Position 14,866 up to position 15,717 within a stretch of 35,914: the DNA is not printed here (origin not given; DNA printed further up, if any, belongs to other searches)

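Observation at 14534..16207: Stand-alone wHTH-Cas2-like gene boxed in by twin perfect palindromes with outward tandem-repeat arrays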

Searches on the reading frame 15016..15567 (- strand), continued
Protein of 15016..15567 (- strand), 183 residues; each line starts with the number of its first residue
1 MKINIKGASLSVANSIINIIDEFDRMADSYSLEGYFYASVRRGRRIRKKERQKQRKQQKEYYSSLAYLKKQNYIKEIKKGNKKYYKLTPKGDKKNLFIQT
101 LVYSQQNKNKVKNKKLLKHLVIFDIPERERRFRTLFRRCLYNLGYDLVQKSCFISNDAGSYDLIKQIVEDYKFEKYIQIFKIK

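Call 83: find_encoding_contigs(protein=P0282, flank=3000, max_places=10)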
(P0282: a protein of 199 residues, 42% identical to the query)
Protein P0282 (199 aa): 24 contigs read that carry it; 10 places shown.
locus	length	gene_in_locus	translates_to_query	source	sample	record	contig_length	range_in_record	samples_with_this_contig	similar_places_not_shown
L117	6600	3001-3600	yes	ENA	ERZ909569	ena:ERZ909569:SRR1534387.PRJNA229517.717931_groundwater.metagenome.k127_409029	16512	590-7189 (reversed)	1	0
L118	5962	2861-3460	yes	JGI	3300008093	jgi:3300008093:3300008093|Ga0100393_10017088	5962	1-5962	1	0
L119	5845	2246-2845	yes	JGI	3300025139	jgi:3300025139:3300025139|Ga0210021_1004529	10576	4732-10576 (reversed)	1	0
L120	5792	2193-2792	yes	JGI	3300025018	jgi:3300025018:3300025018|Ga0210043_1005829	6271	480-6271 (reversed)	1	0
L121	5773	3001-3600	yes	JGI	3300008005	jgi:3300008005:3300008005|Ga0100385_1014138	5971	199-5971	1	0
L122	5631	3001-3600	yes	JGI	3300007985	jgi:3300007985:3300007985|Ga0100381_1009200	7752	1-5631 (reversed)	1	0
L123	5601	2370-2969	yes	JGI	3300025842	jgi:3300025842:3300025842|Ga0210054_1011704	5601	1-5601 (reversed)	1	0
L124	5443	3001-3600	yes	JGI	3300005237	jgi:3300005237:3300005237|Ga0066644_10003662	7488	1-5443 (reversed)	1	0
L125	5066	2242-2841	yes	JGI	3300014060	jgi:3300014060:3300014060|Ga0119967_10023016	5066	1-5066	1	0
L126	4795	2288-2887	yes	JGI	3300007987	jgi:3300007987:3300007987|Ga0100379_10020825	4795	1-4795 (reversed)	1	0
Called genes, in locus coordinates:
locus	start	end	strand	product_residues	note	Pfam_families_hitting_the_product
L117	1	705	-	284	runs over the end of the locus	PF00763:THF_DHG_CYH, PF02882:THF_DHG_CYH_C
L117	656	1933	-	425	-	PF00464:SHMT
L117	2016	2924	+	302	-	PF02899:Phage_int_SAM_1, PF13102:Phage_int_SAM_5 (weak), PF13495:Phage_int_SAM_4 (weak), PF00589:Phage_integrase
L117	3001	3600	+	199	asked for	PF09825:BPL_N (faint), PF09827:CRISPR_Cas2 (faint), PF20803:PaaX_M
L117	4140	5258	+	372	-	PF01145:Band_7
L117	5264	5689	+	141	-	-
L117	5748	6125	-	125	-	PF18895:T4SS_pilin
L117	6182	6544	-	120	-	PF18895:T4SS_pilin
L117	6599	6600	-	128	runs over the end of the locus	PF18895:T4SS_pilin (weak)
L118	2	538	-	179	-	?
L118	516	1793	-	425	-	PF00464:SHMT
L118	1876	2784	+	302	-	PF02899:Phage_int_SAM_1, PF13102:Phage_int_SAM_5 (weak), PF13495:Phage_int_SAM_4 (weak), PF00589:Phage_integrase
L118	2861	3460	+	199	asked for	PF09825:BPL_N (faint), PF09827:CRISPR_Cas2 (faint), PF20803:PaaX_M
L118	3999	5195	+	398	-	PF01145:Band_7 (faint)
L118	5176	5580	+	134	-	-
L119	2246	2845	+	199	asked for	PF09825:BPL_N (faint), PF09827:CRISPR_Cas2 (faint), PF20803:PaaX_M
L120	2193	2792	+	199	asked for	PF09825:BPL_N (faint), PF09827:CRISPR_Cas2 (faint), PF20803:PaaX_M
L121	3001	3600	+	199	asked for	PF09825:BPL_N (faint), PF09827:CRISPR_Cas2 (faint), PF20803:PaaX_M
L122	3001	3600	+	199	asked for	PF09825:BPL_N (faint), PF09827:CRISPR_Cas2 (faint), PF20803:PaaX_M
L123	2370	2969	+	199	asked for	PF09825:BPL_N (faint), PF09827:CRISPR_Cas2 (faint), PF20803:PaaX_M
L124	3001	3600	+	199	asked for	PF09825:BPL_N (faint), PF09827:CRISPR_Cas2 (faint), PF20803:PaaX_M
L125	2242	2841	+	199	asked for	PF09825:BPL_N (faint), PF09827:CRISPR_Cas2 (faint), PF20803:PaaX_M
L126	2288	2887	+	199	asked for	PF09825:BPL_N (faint), PF09827:CRISPR_Cas2 (faint), PF20803:PaaX_M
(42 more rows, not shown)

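Call 84: find_encoding_contigs(protein=P0307, flank=3000, max_places=10)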
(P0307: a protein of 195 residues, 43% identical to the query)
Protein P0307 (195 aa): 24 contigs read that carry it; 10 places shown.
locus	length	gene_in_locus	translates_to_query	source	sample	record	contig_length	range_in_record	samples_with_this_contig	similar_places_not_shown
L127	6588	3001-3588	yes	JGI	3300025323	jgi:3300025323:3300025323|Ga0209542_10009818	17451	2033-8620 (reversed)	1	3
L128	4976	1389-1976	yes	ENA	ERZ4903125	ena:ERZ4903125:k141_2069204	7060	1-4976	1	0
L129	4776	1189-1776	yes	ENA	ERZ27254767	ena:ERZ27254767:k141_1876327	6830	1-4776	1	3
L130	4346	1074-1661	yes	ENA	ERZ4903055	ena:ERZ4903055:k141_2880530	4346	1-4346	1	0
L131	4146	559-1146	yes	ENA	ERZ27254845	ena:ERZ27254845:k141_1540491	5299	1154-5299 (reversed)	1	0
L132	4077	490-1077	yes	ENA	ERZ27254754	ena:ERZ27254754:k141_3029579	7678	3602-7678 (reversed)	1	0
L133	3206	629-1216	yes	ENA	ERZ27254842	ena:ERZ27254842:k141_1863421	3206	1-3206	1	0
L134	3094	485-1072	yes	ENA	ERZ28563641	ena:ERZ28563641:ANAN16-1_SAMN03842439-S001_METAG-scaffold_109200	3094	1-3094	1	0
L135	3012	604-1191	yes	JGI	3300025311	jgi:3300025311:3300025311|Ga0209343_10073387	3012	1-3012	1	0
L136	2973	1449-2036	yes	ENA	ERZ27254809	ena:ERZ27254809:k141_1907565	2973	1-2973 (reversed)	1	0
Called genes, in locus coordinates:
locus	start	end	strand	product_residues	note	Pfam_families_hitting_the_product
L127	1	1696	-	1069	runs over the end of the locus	PF02811:PHP, PF07733:DNA_pol3_alpha, PF17657:DNA_pol3_finger, PF14579:HHH_6, PF01336:tRNA_anti-codon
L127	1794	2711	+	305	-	-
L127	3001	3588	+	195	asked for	PF20803:PaaX_M, PF09827:CRISPR_Cas2 (weak)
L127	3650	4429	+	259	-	PF01351:RNase_HII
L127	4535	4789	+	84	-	-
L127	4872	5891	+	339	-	PF02618:YceG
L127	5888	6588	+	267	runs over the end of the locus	PF13177:DNA_pol3_delta2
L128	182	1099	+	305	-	-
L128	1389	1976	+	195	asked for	PF20803:PaaX_M, PF09827:CRISPR_Cas2 (weak)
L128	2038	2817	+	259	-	PF01351:RNase_HII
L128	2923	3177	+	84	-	-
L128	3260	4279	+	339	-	PF02618:YceG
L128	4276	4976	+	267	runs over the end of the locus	PF13177:DNA_pol3_delta2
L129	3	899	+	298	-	?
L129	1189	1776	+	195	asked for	PF20803:PaaX_M, PF09827:CRISPR_Cas2 (weak)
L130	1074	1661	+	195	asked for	PF20803:PaaX_M, PF09827:CRISPR_Cas2 (weak)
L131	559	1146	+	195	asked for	PF20803:PaaX_M, PF09827:CRISPR_Cas2 (weak)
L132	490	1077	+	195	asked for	PF20803:PaaX_M, PF09827:CRISPR_Cas2 (weak)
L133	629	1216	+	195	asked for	PF20803:PaaX_M, PF09827:CRISPR_Cas2 (weak)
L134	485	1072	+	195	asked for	PF20803:PaaX_M, PF09827:CRISPR_Cas2 (weak)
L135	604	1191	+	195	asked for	PF20803:PaaX_M, PF09827:CRISPR_Cas2 (weak)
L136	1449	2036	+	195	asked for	PF20803:PaaX_M, PF09827:CRISPR_Cas2 (weak)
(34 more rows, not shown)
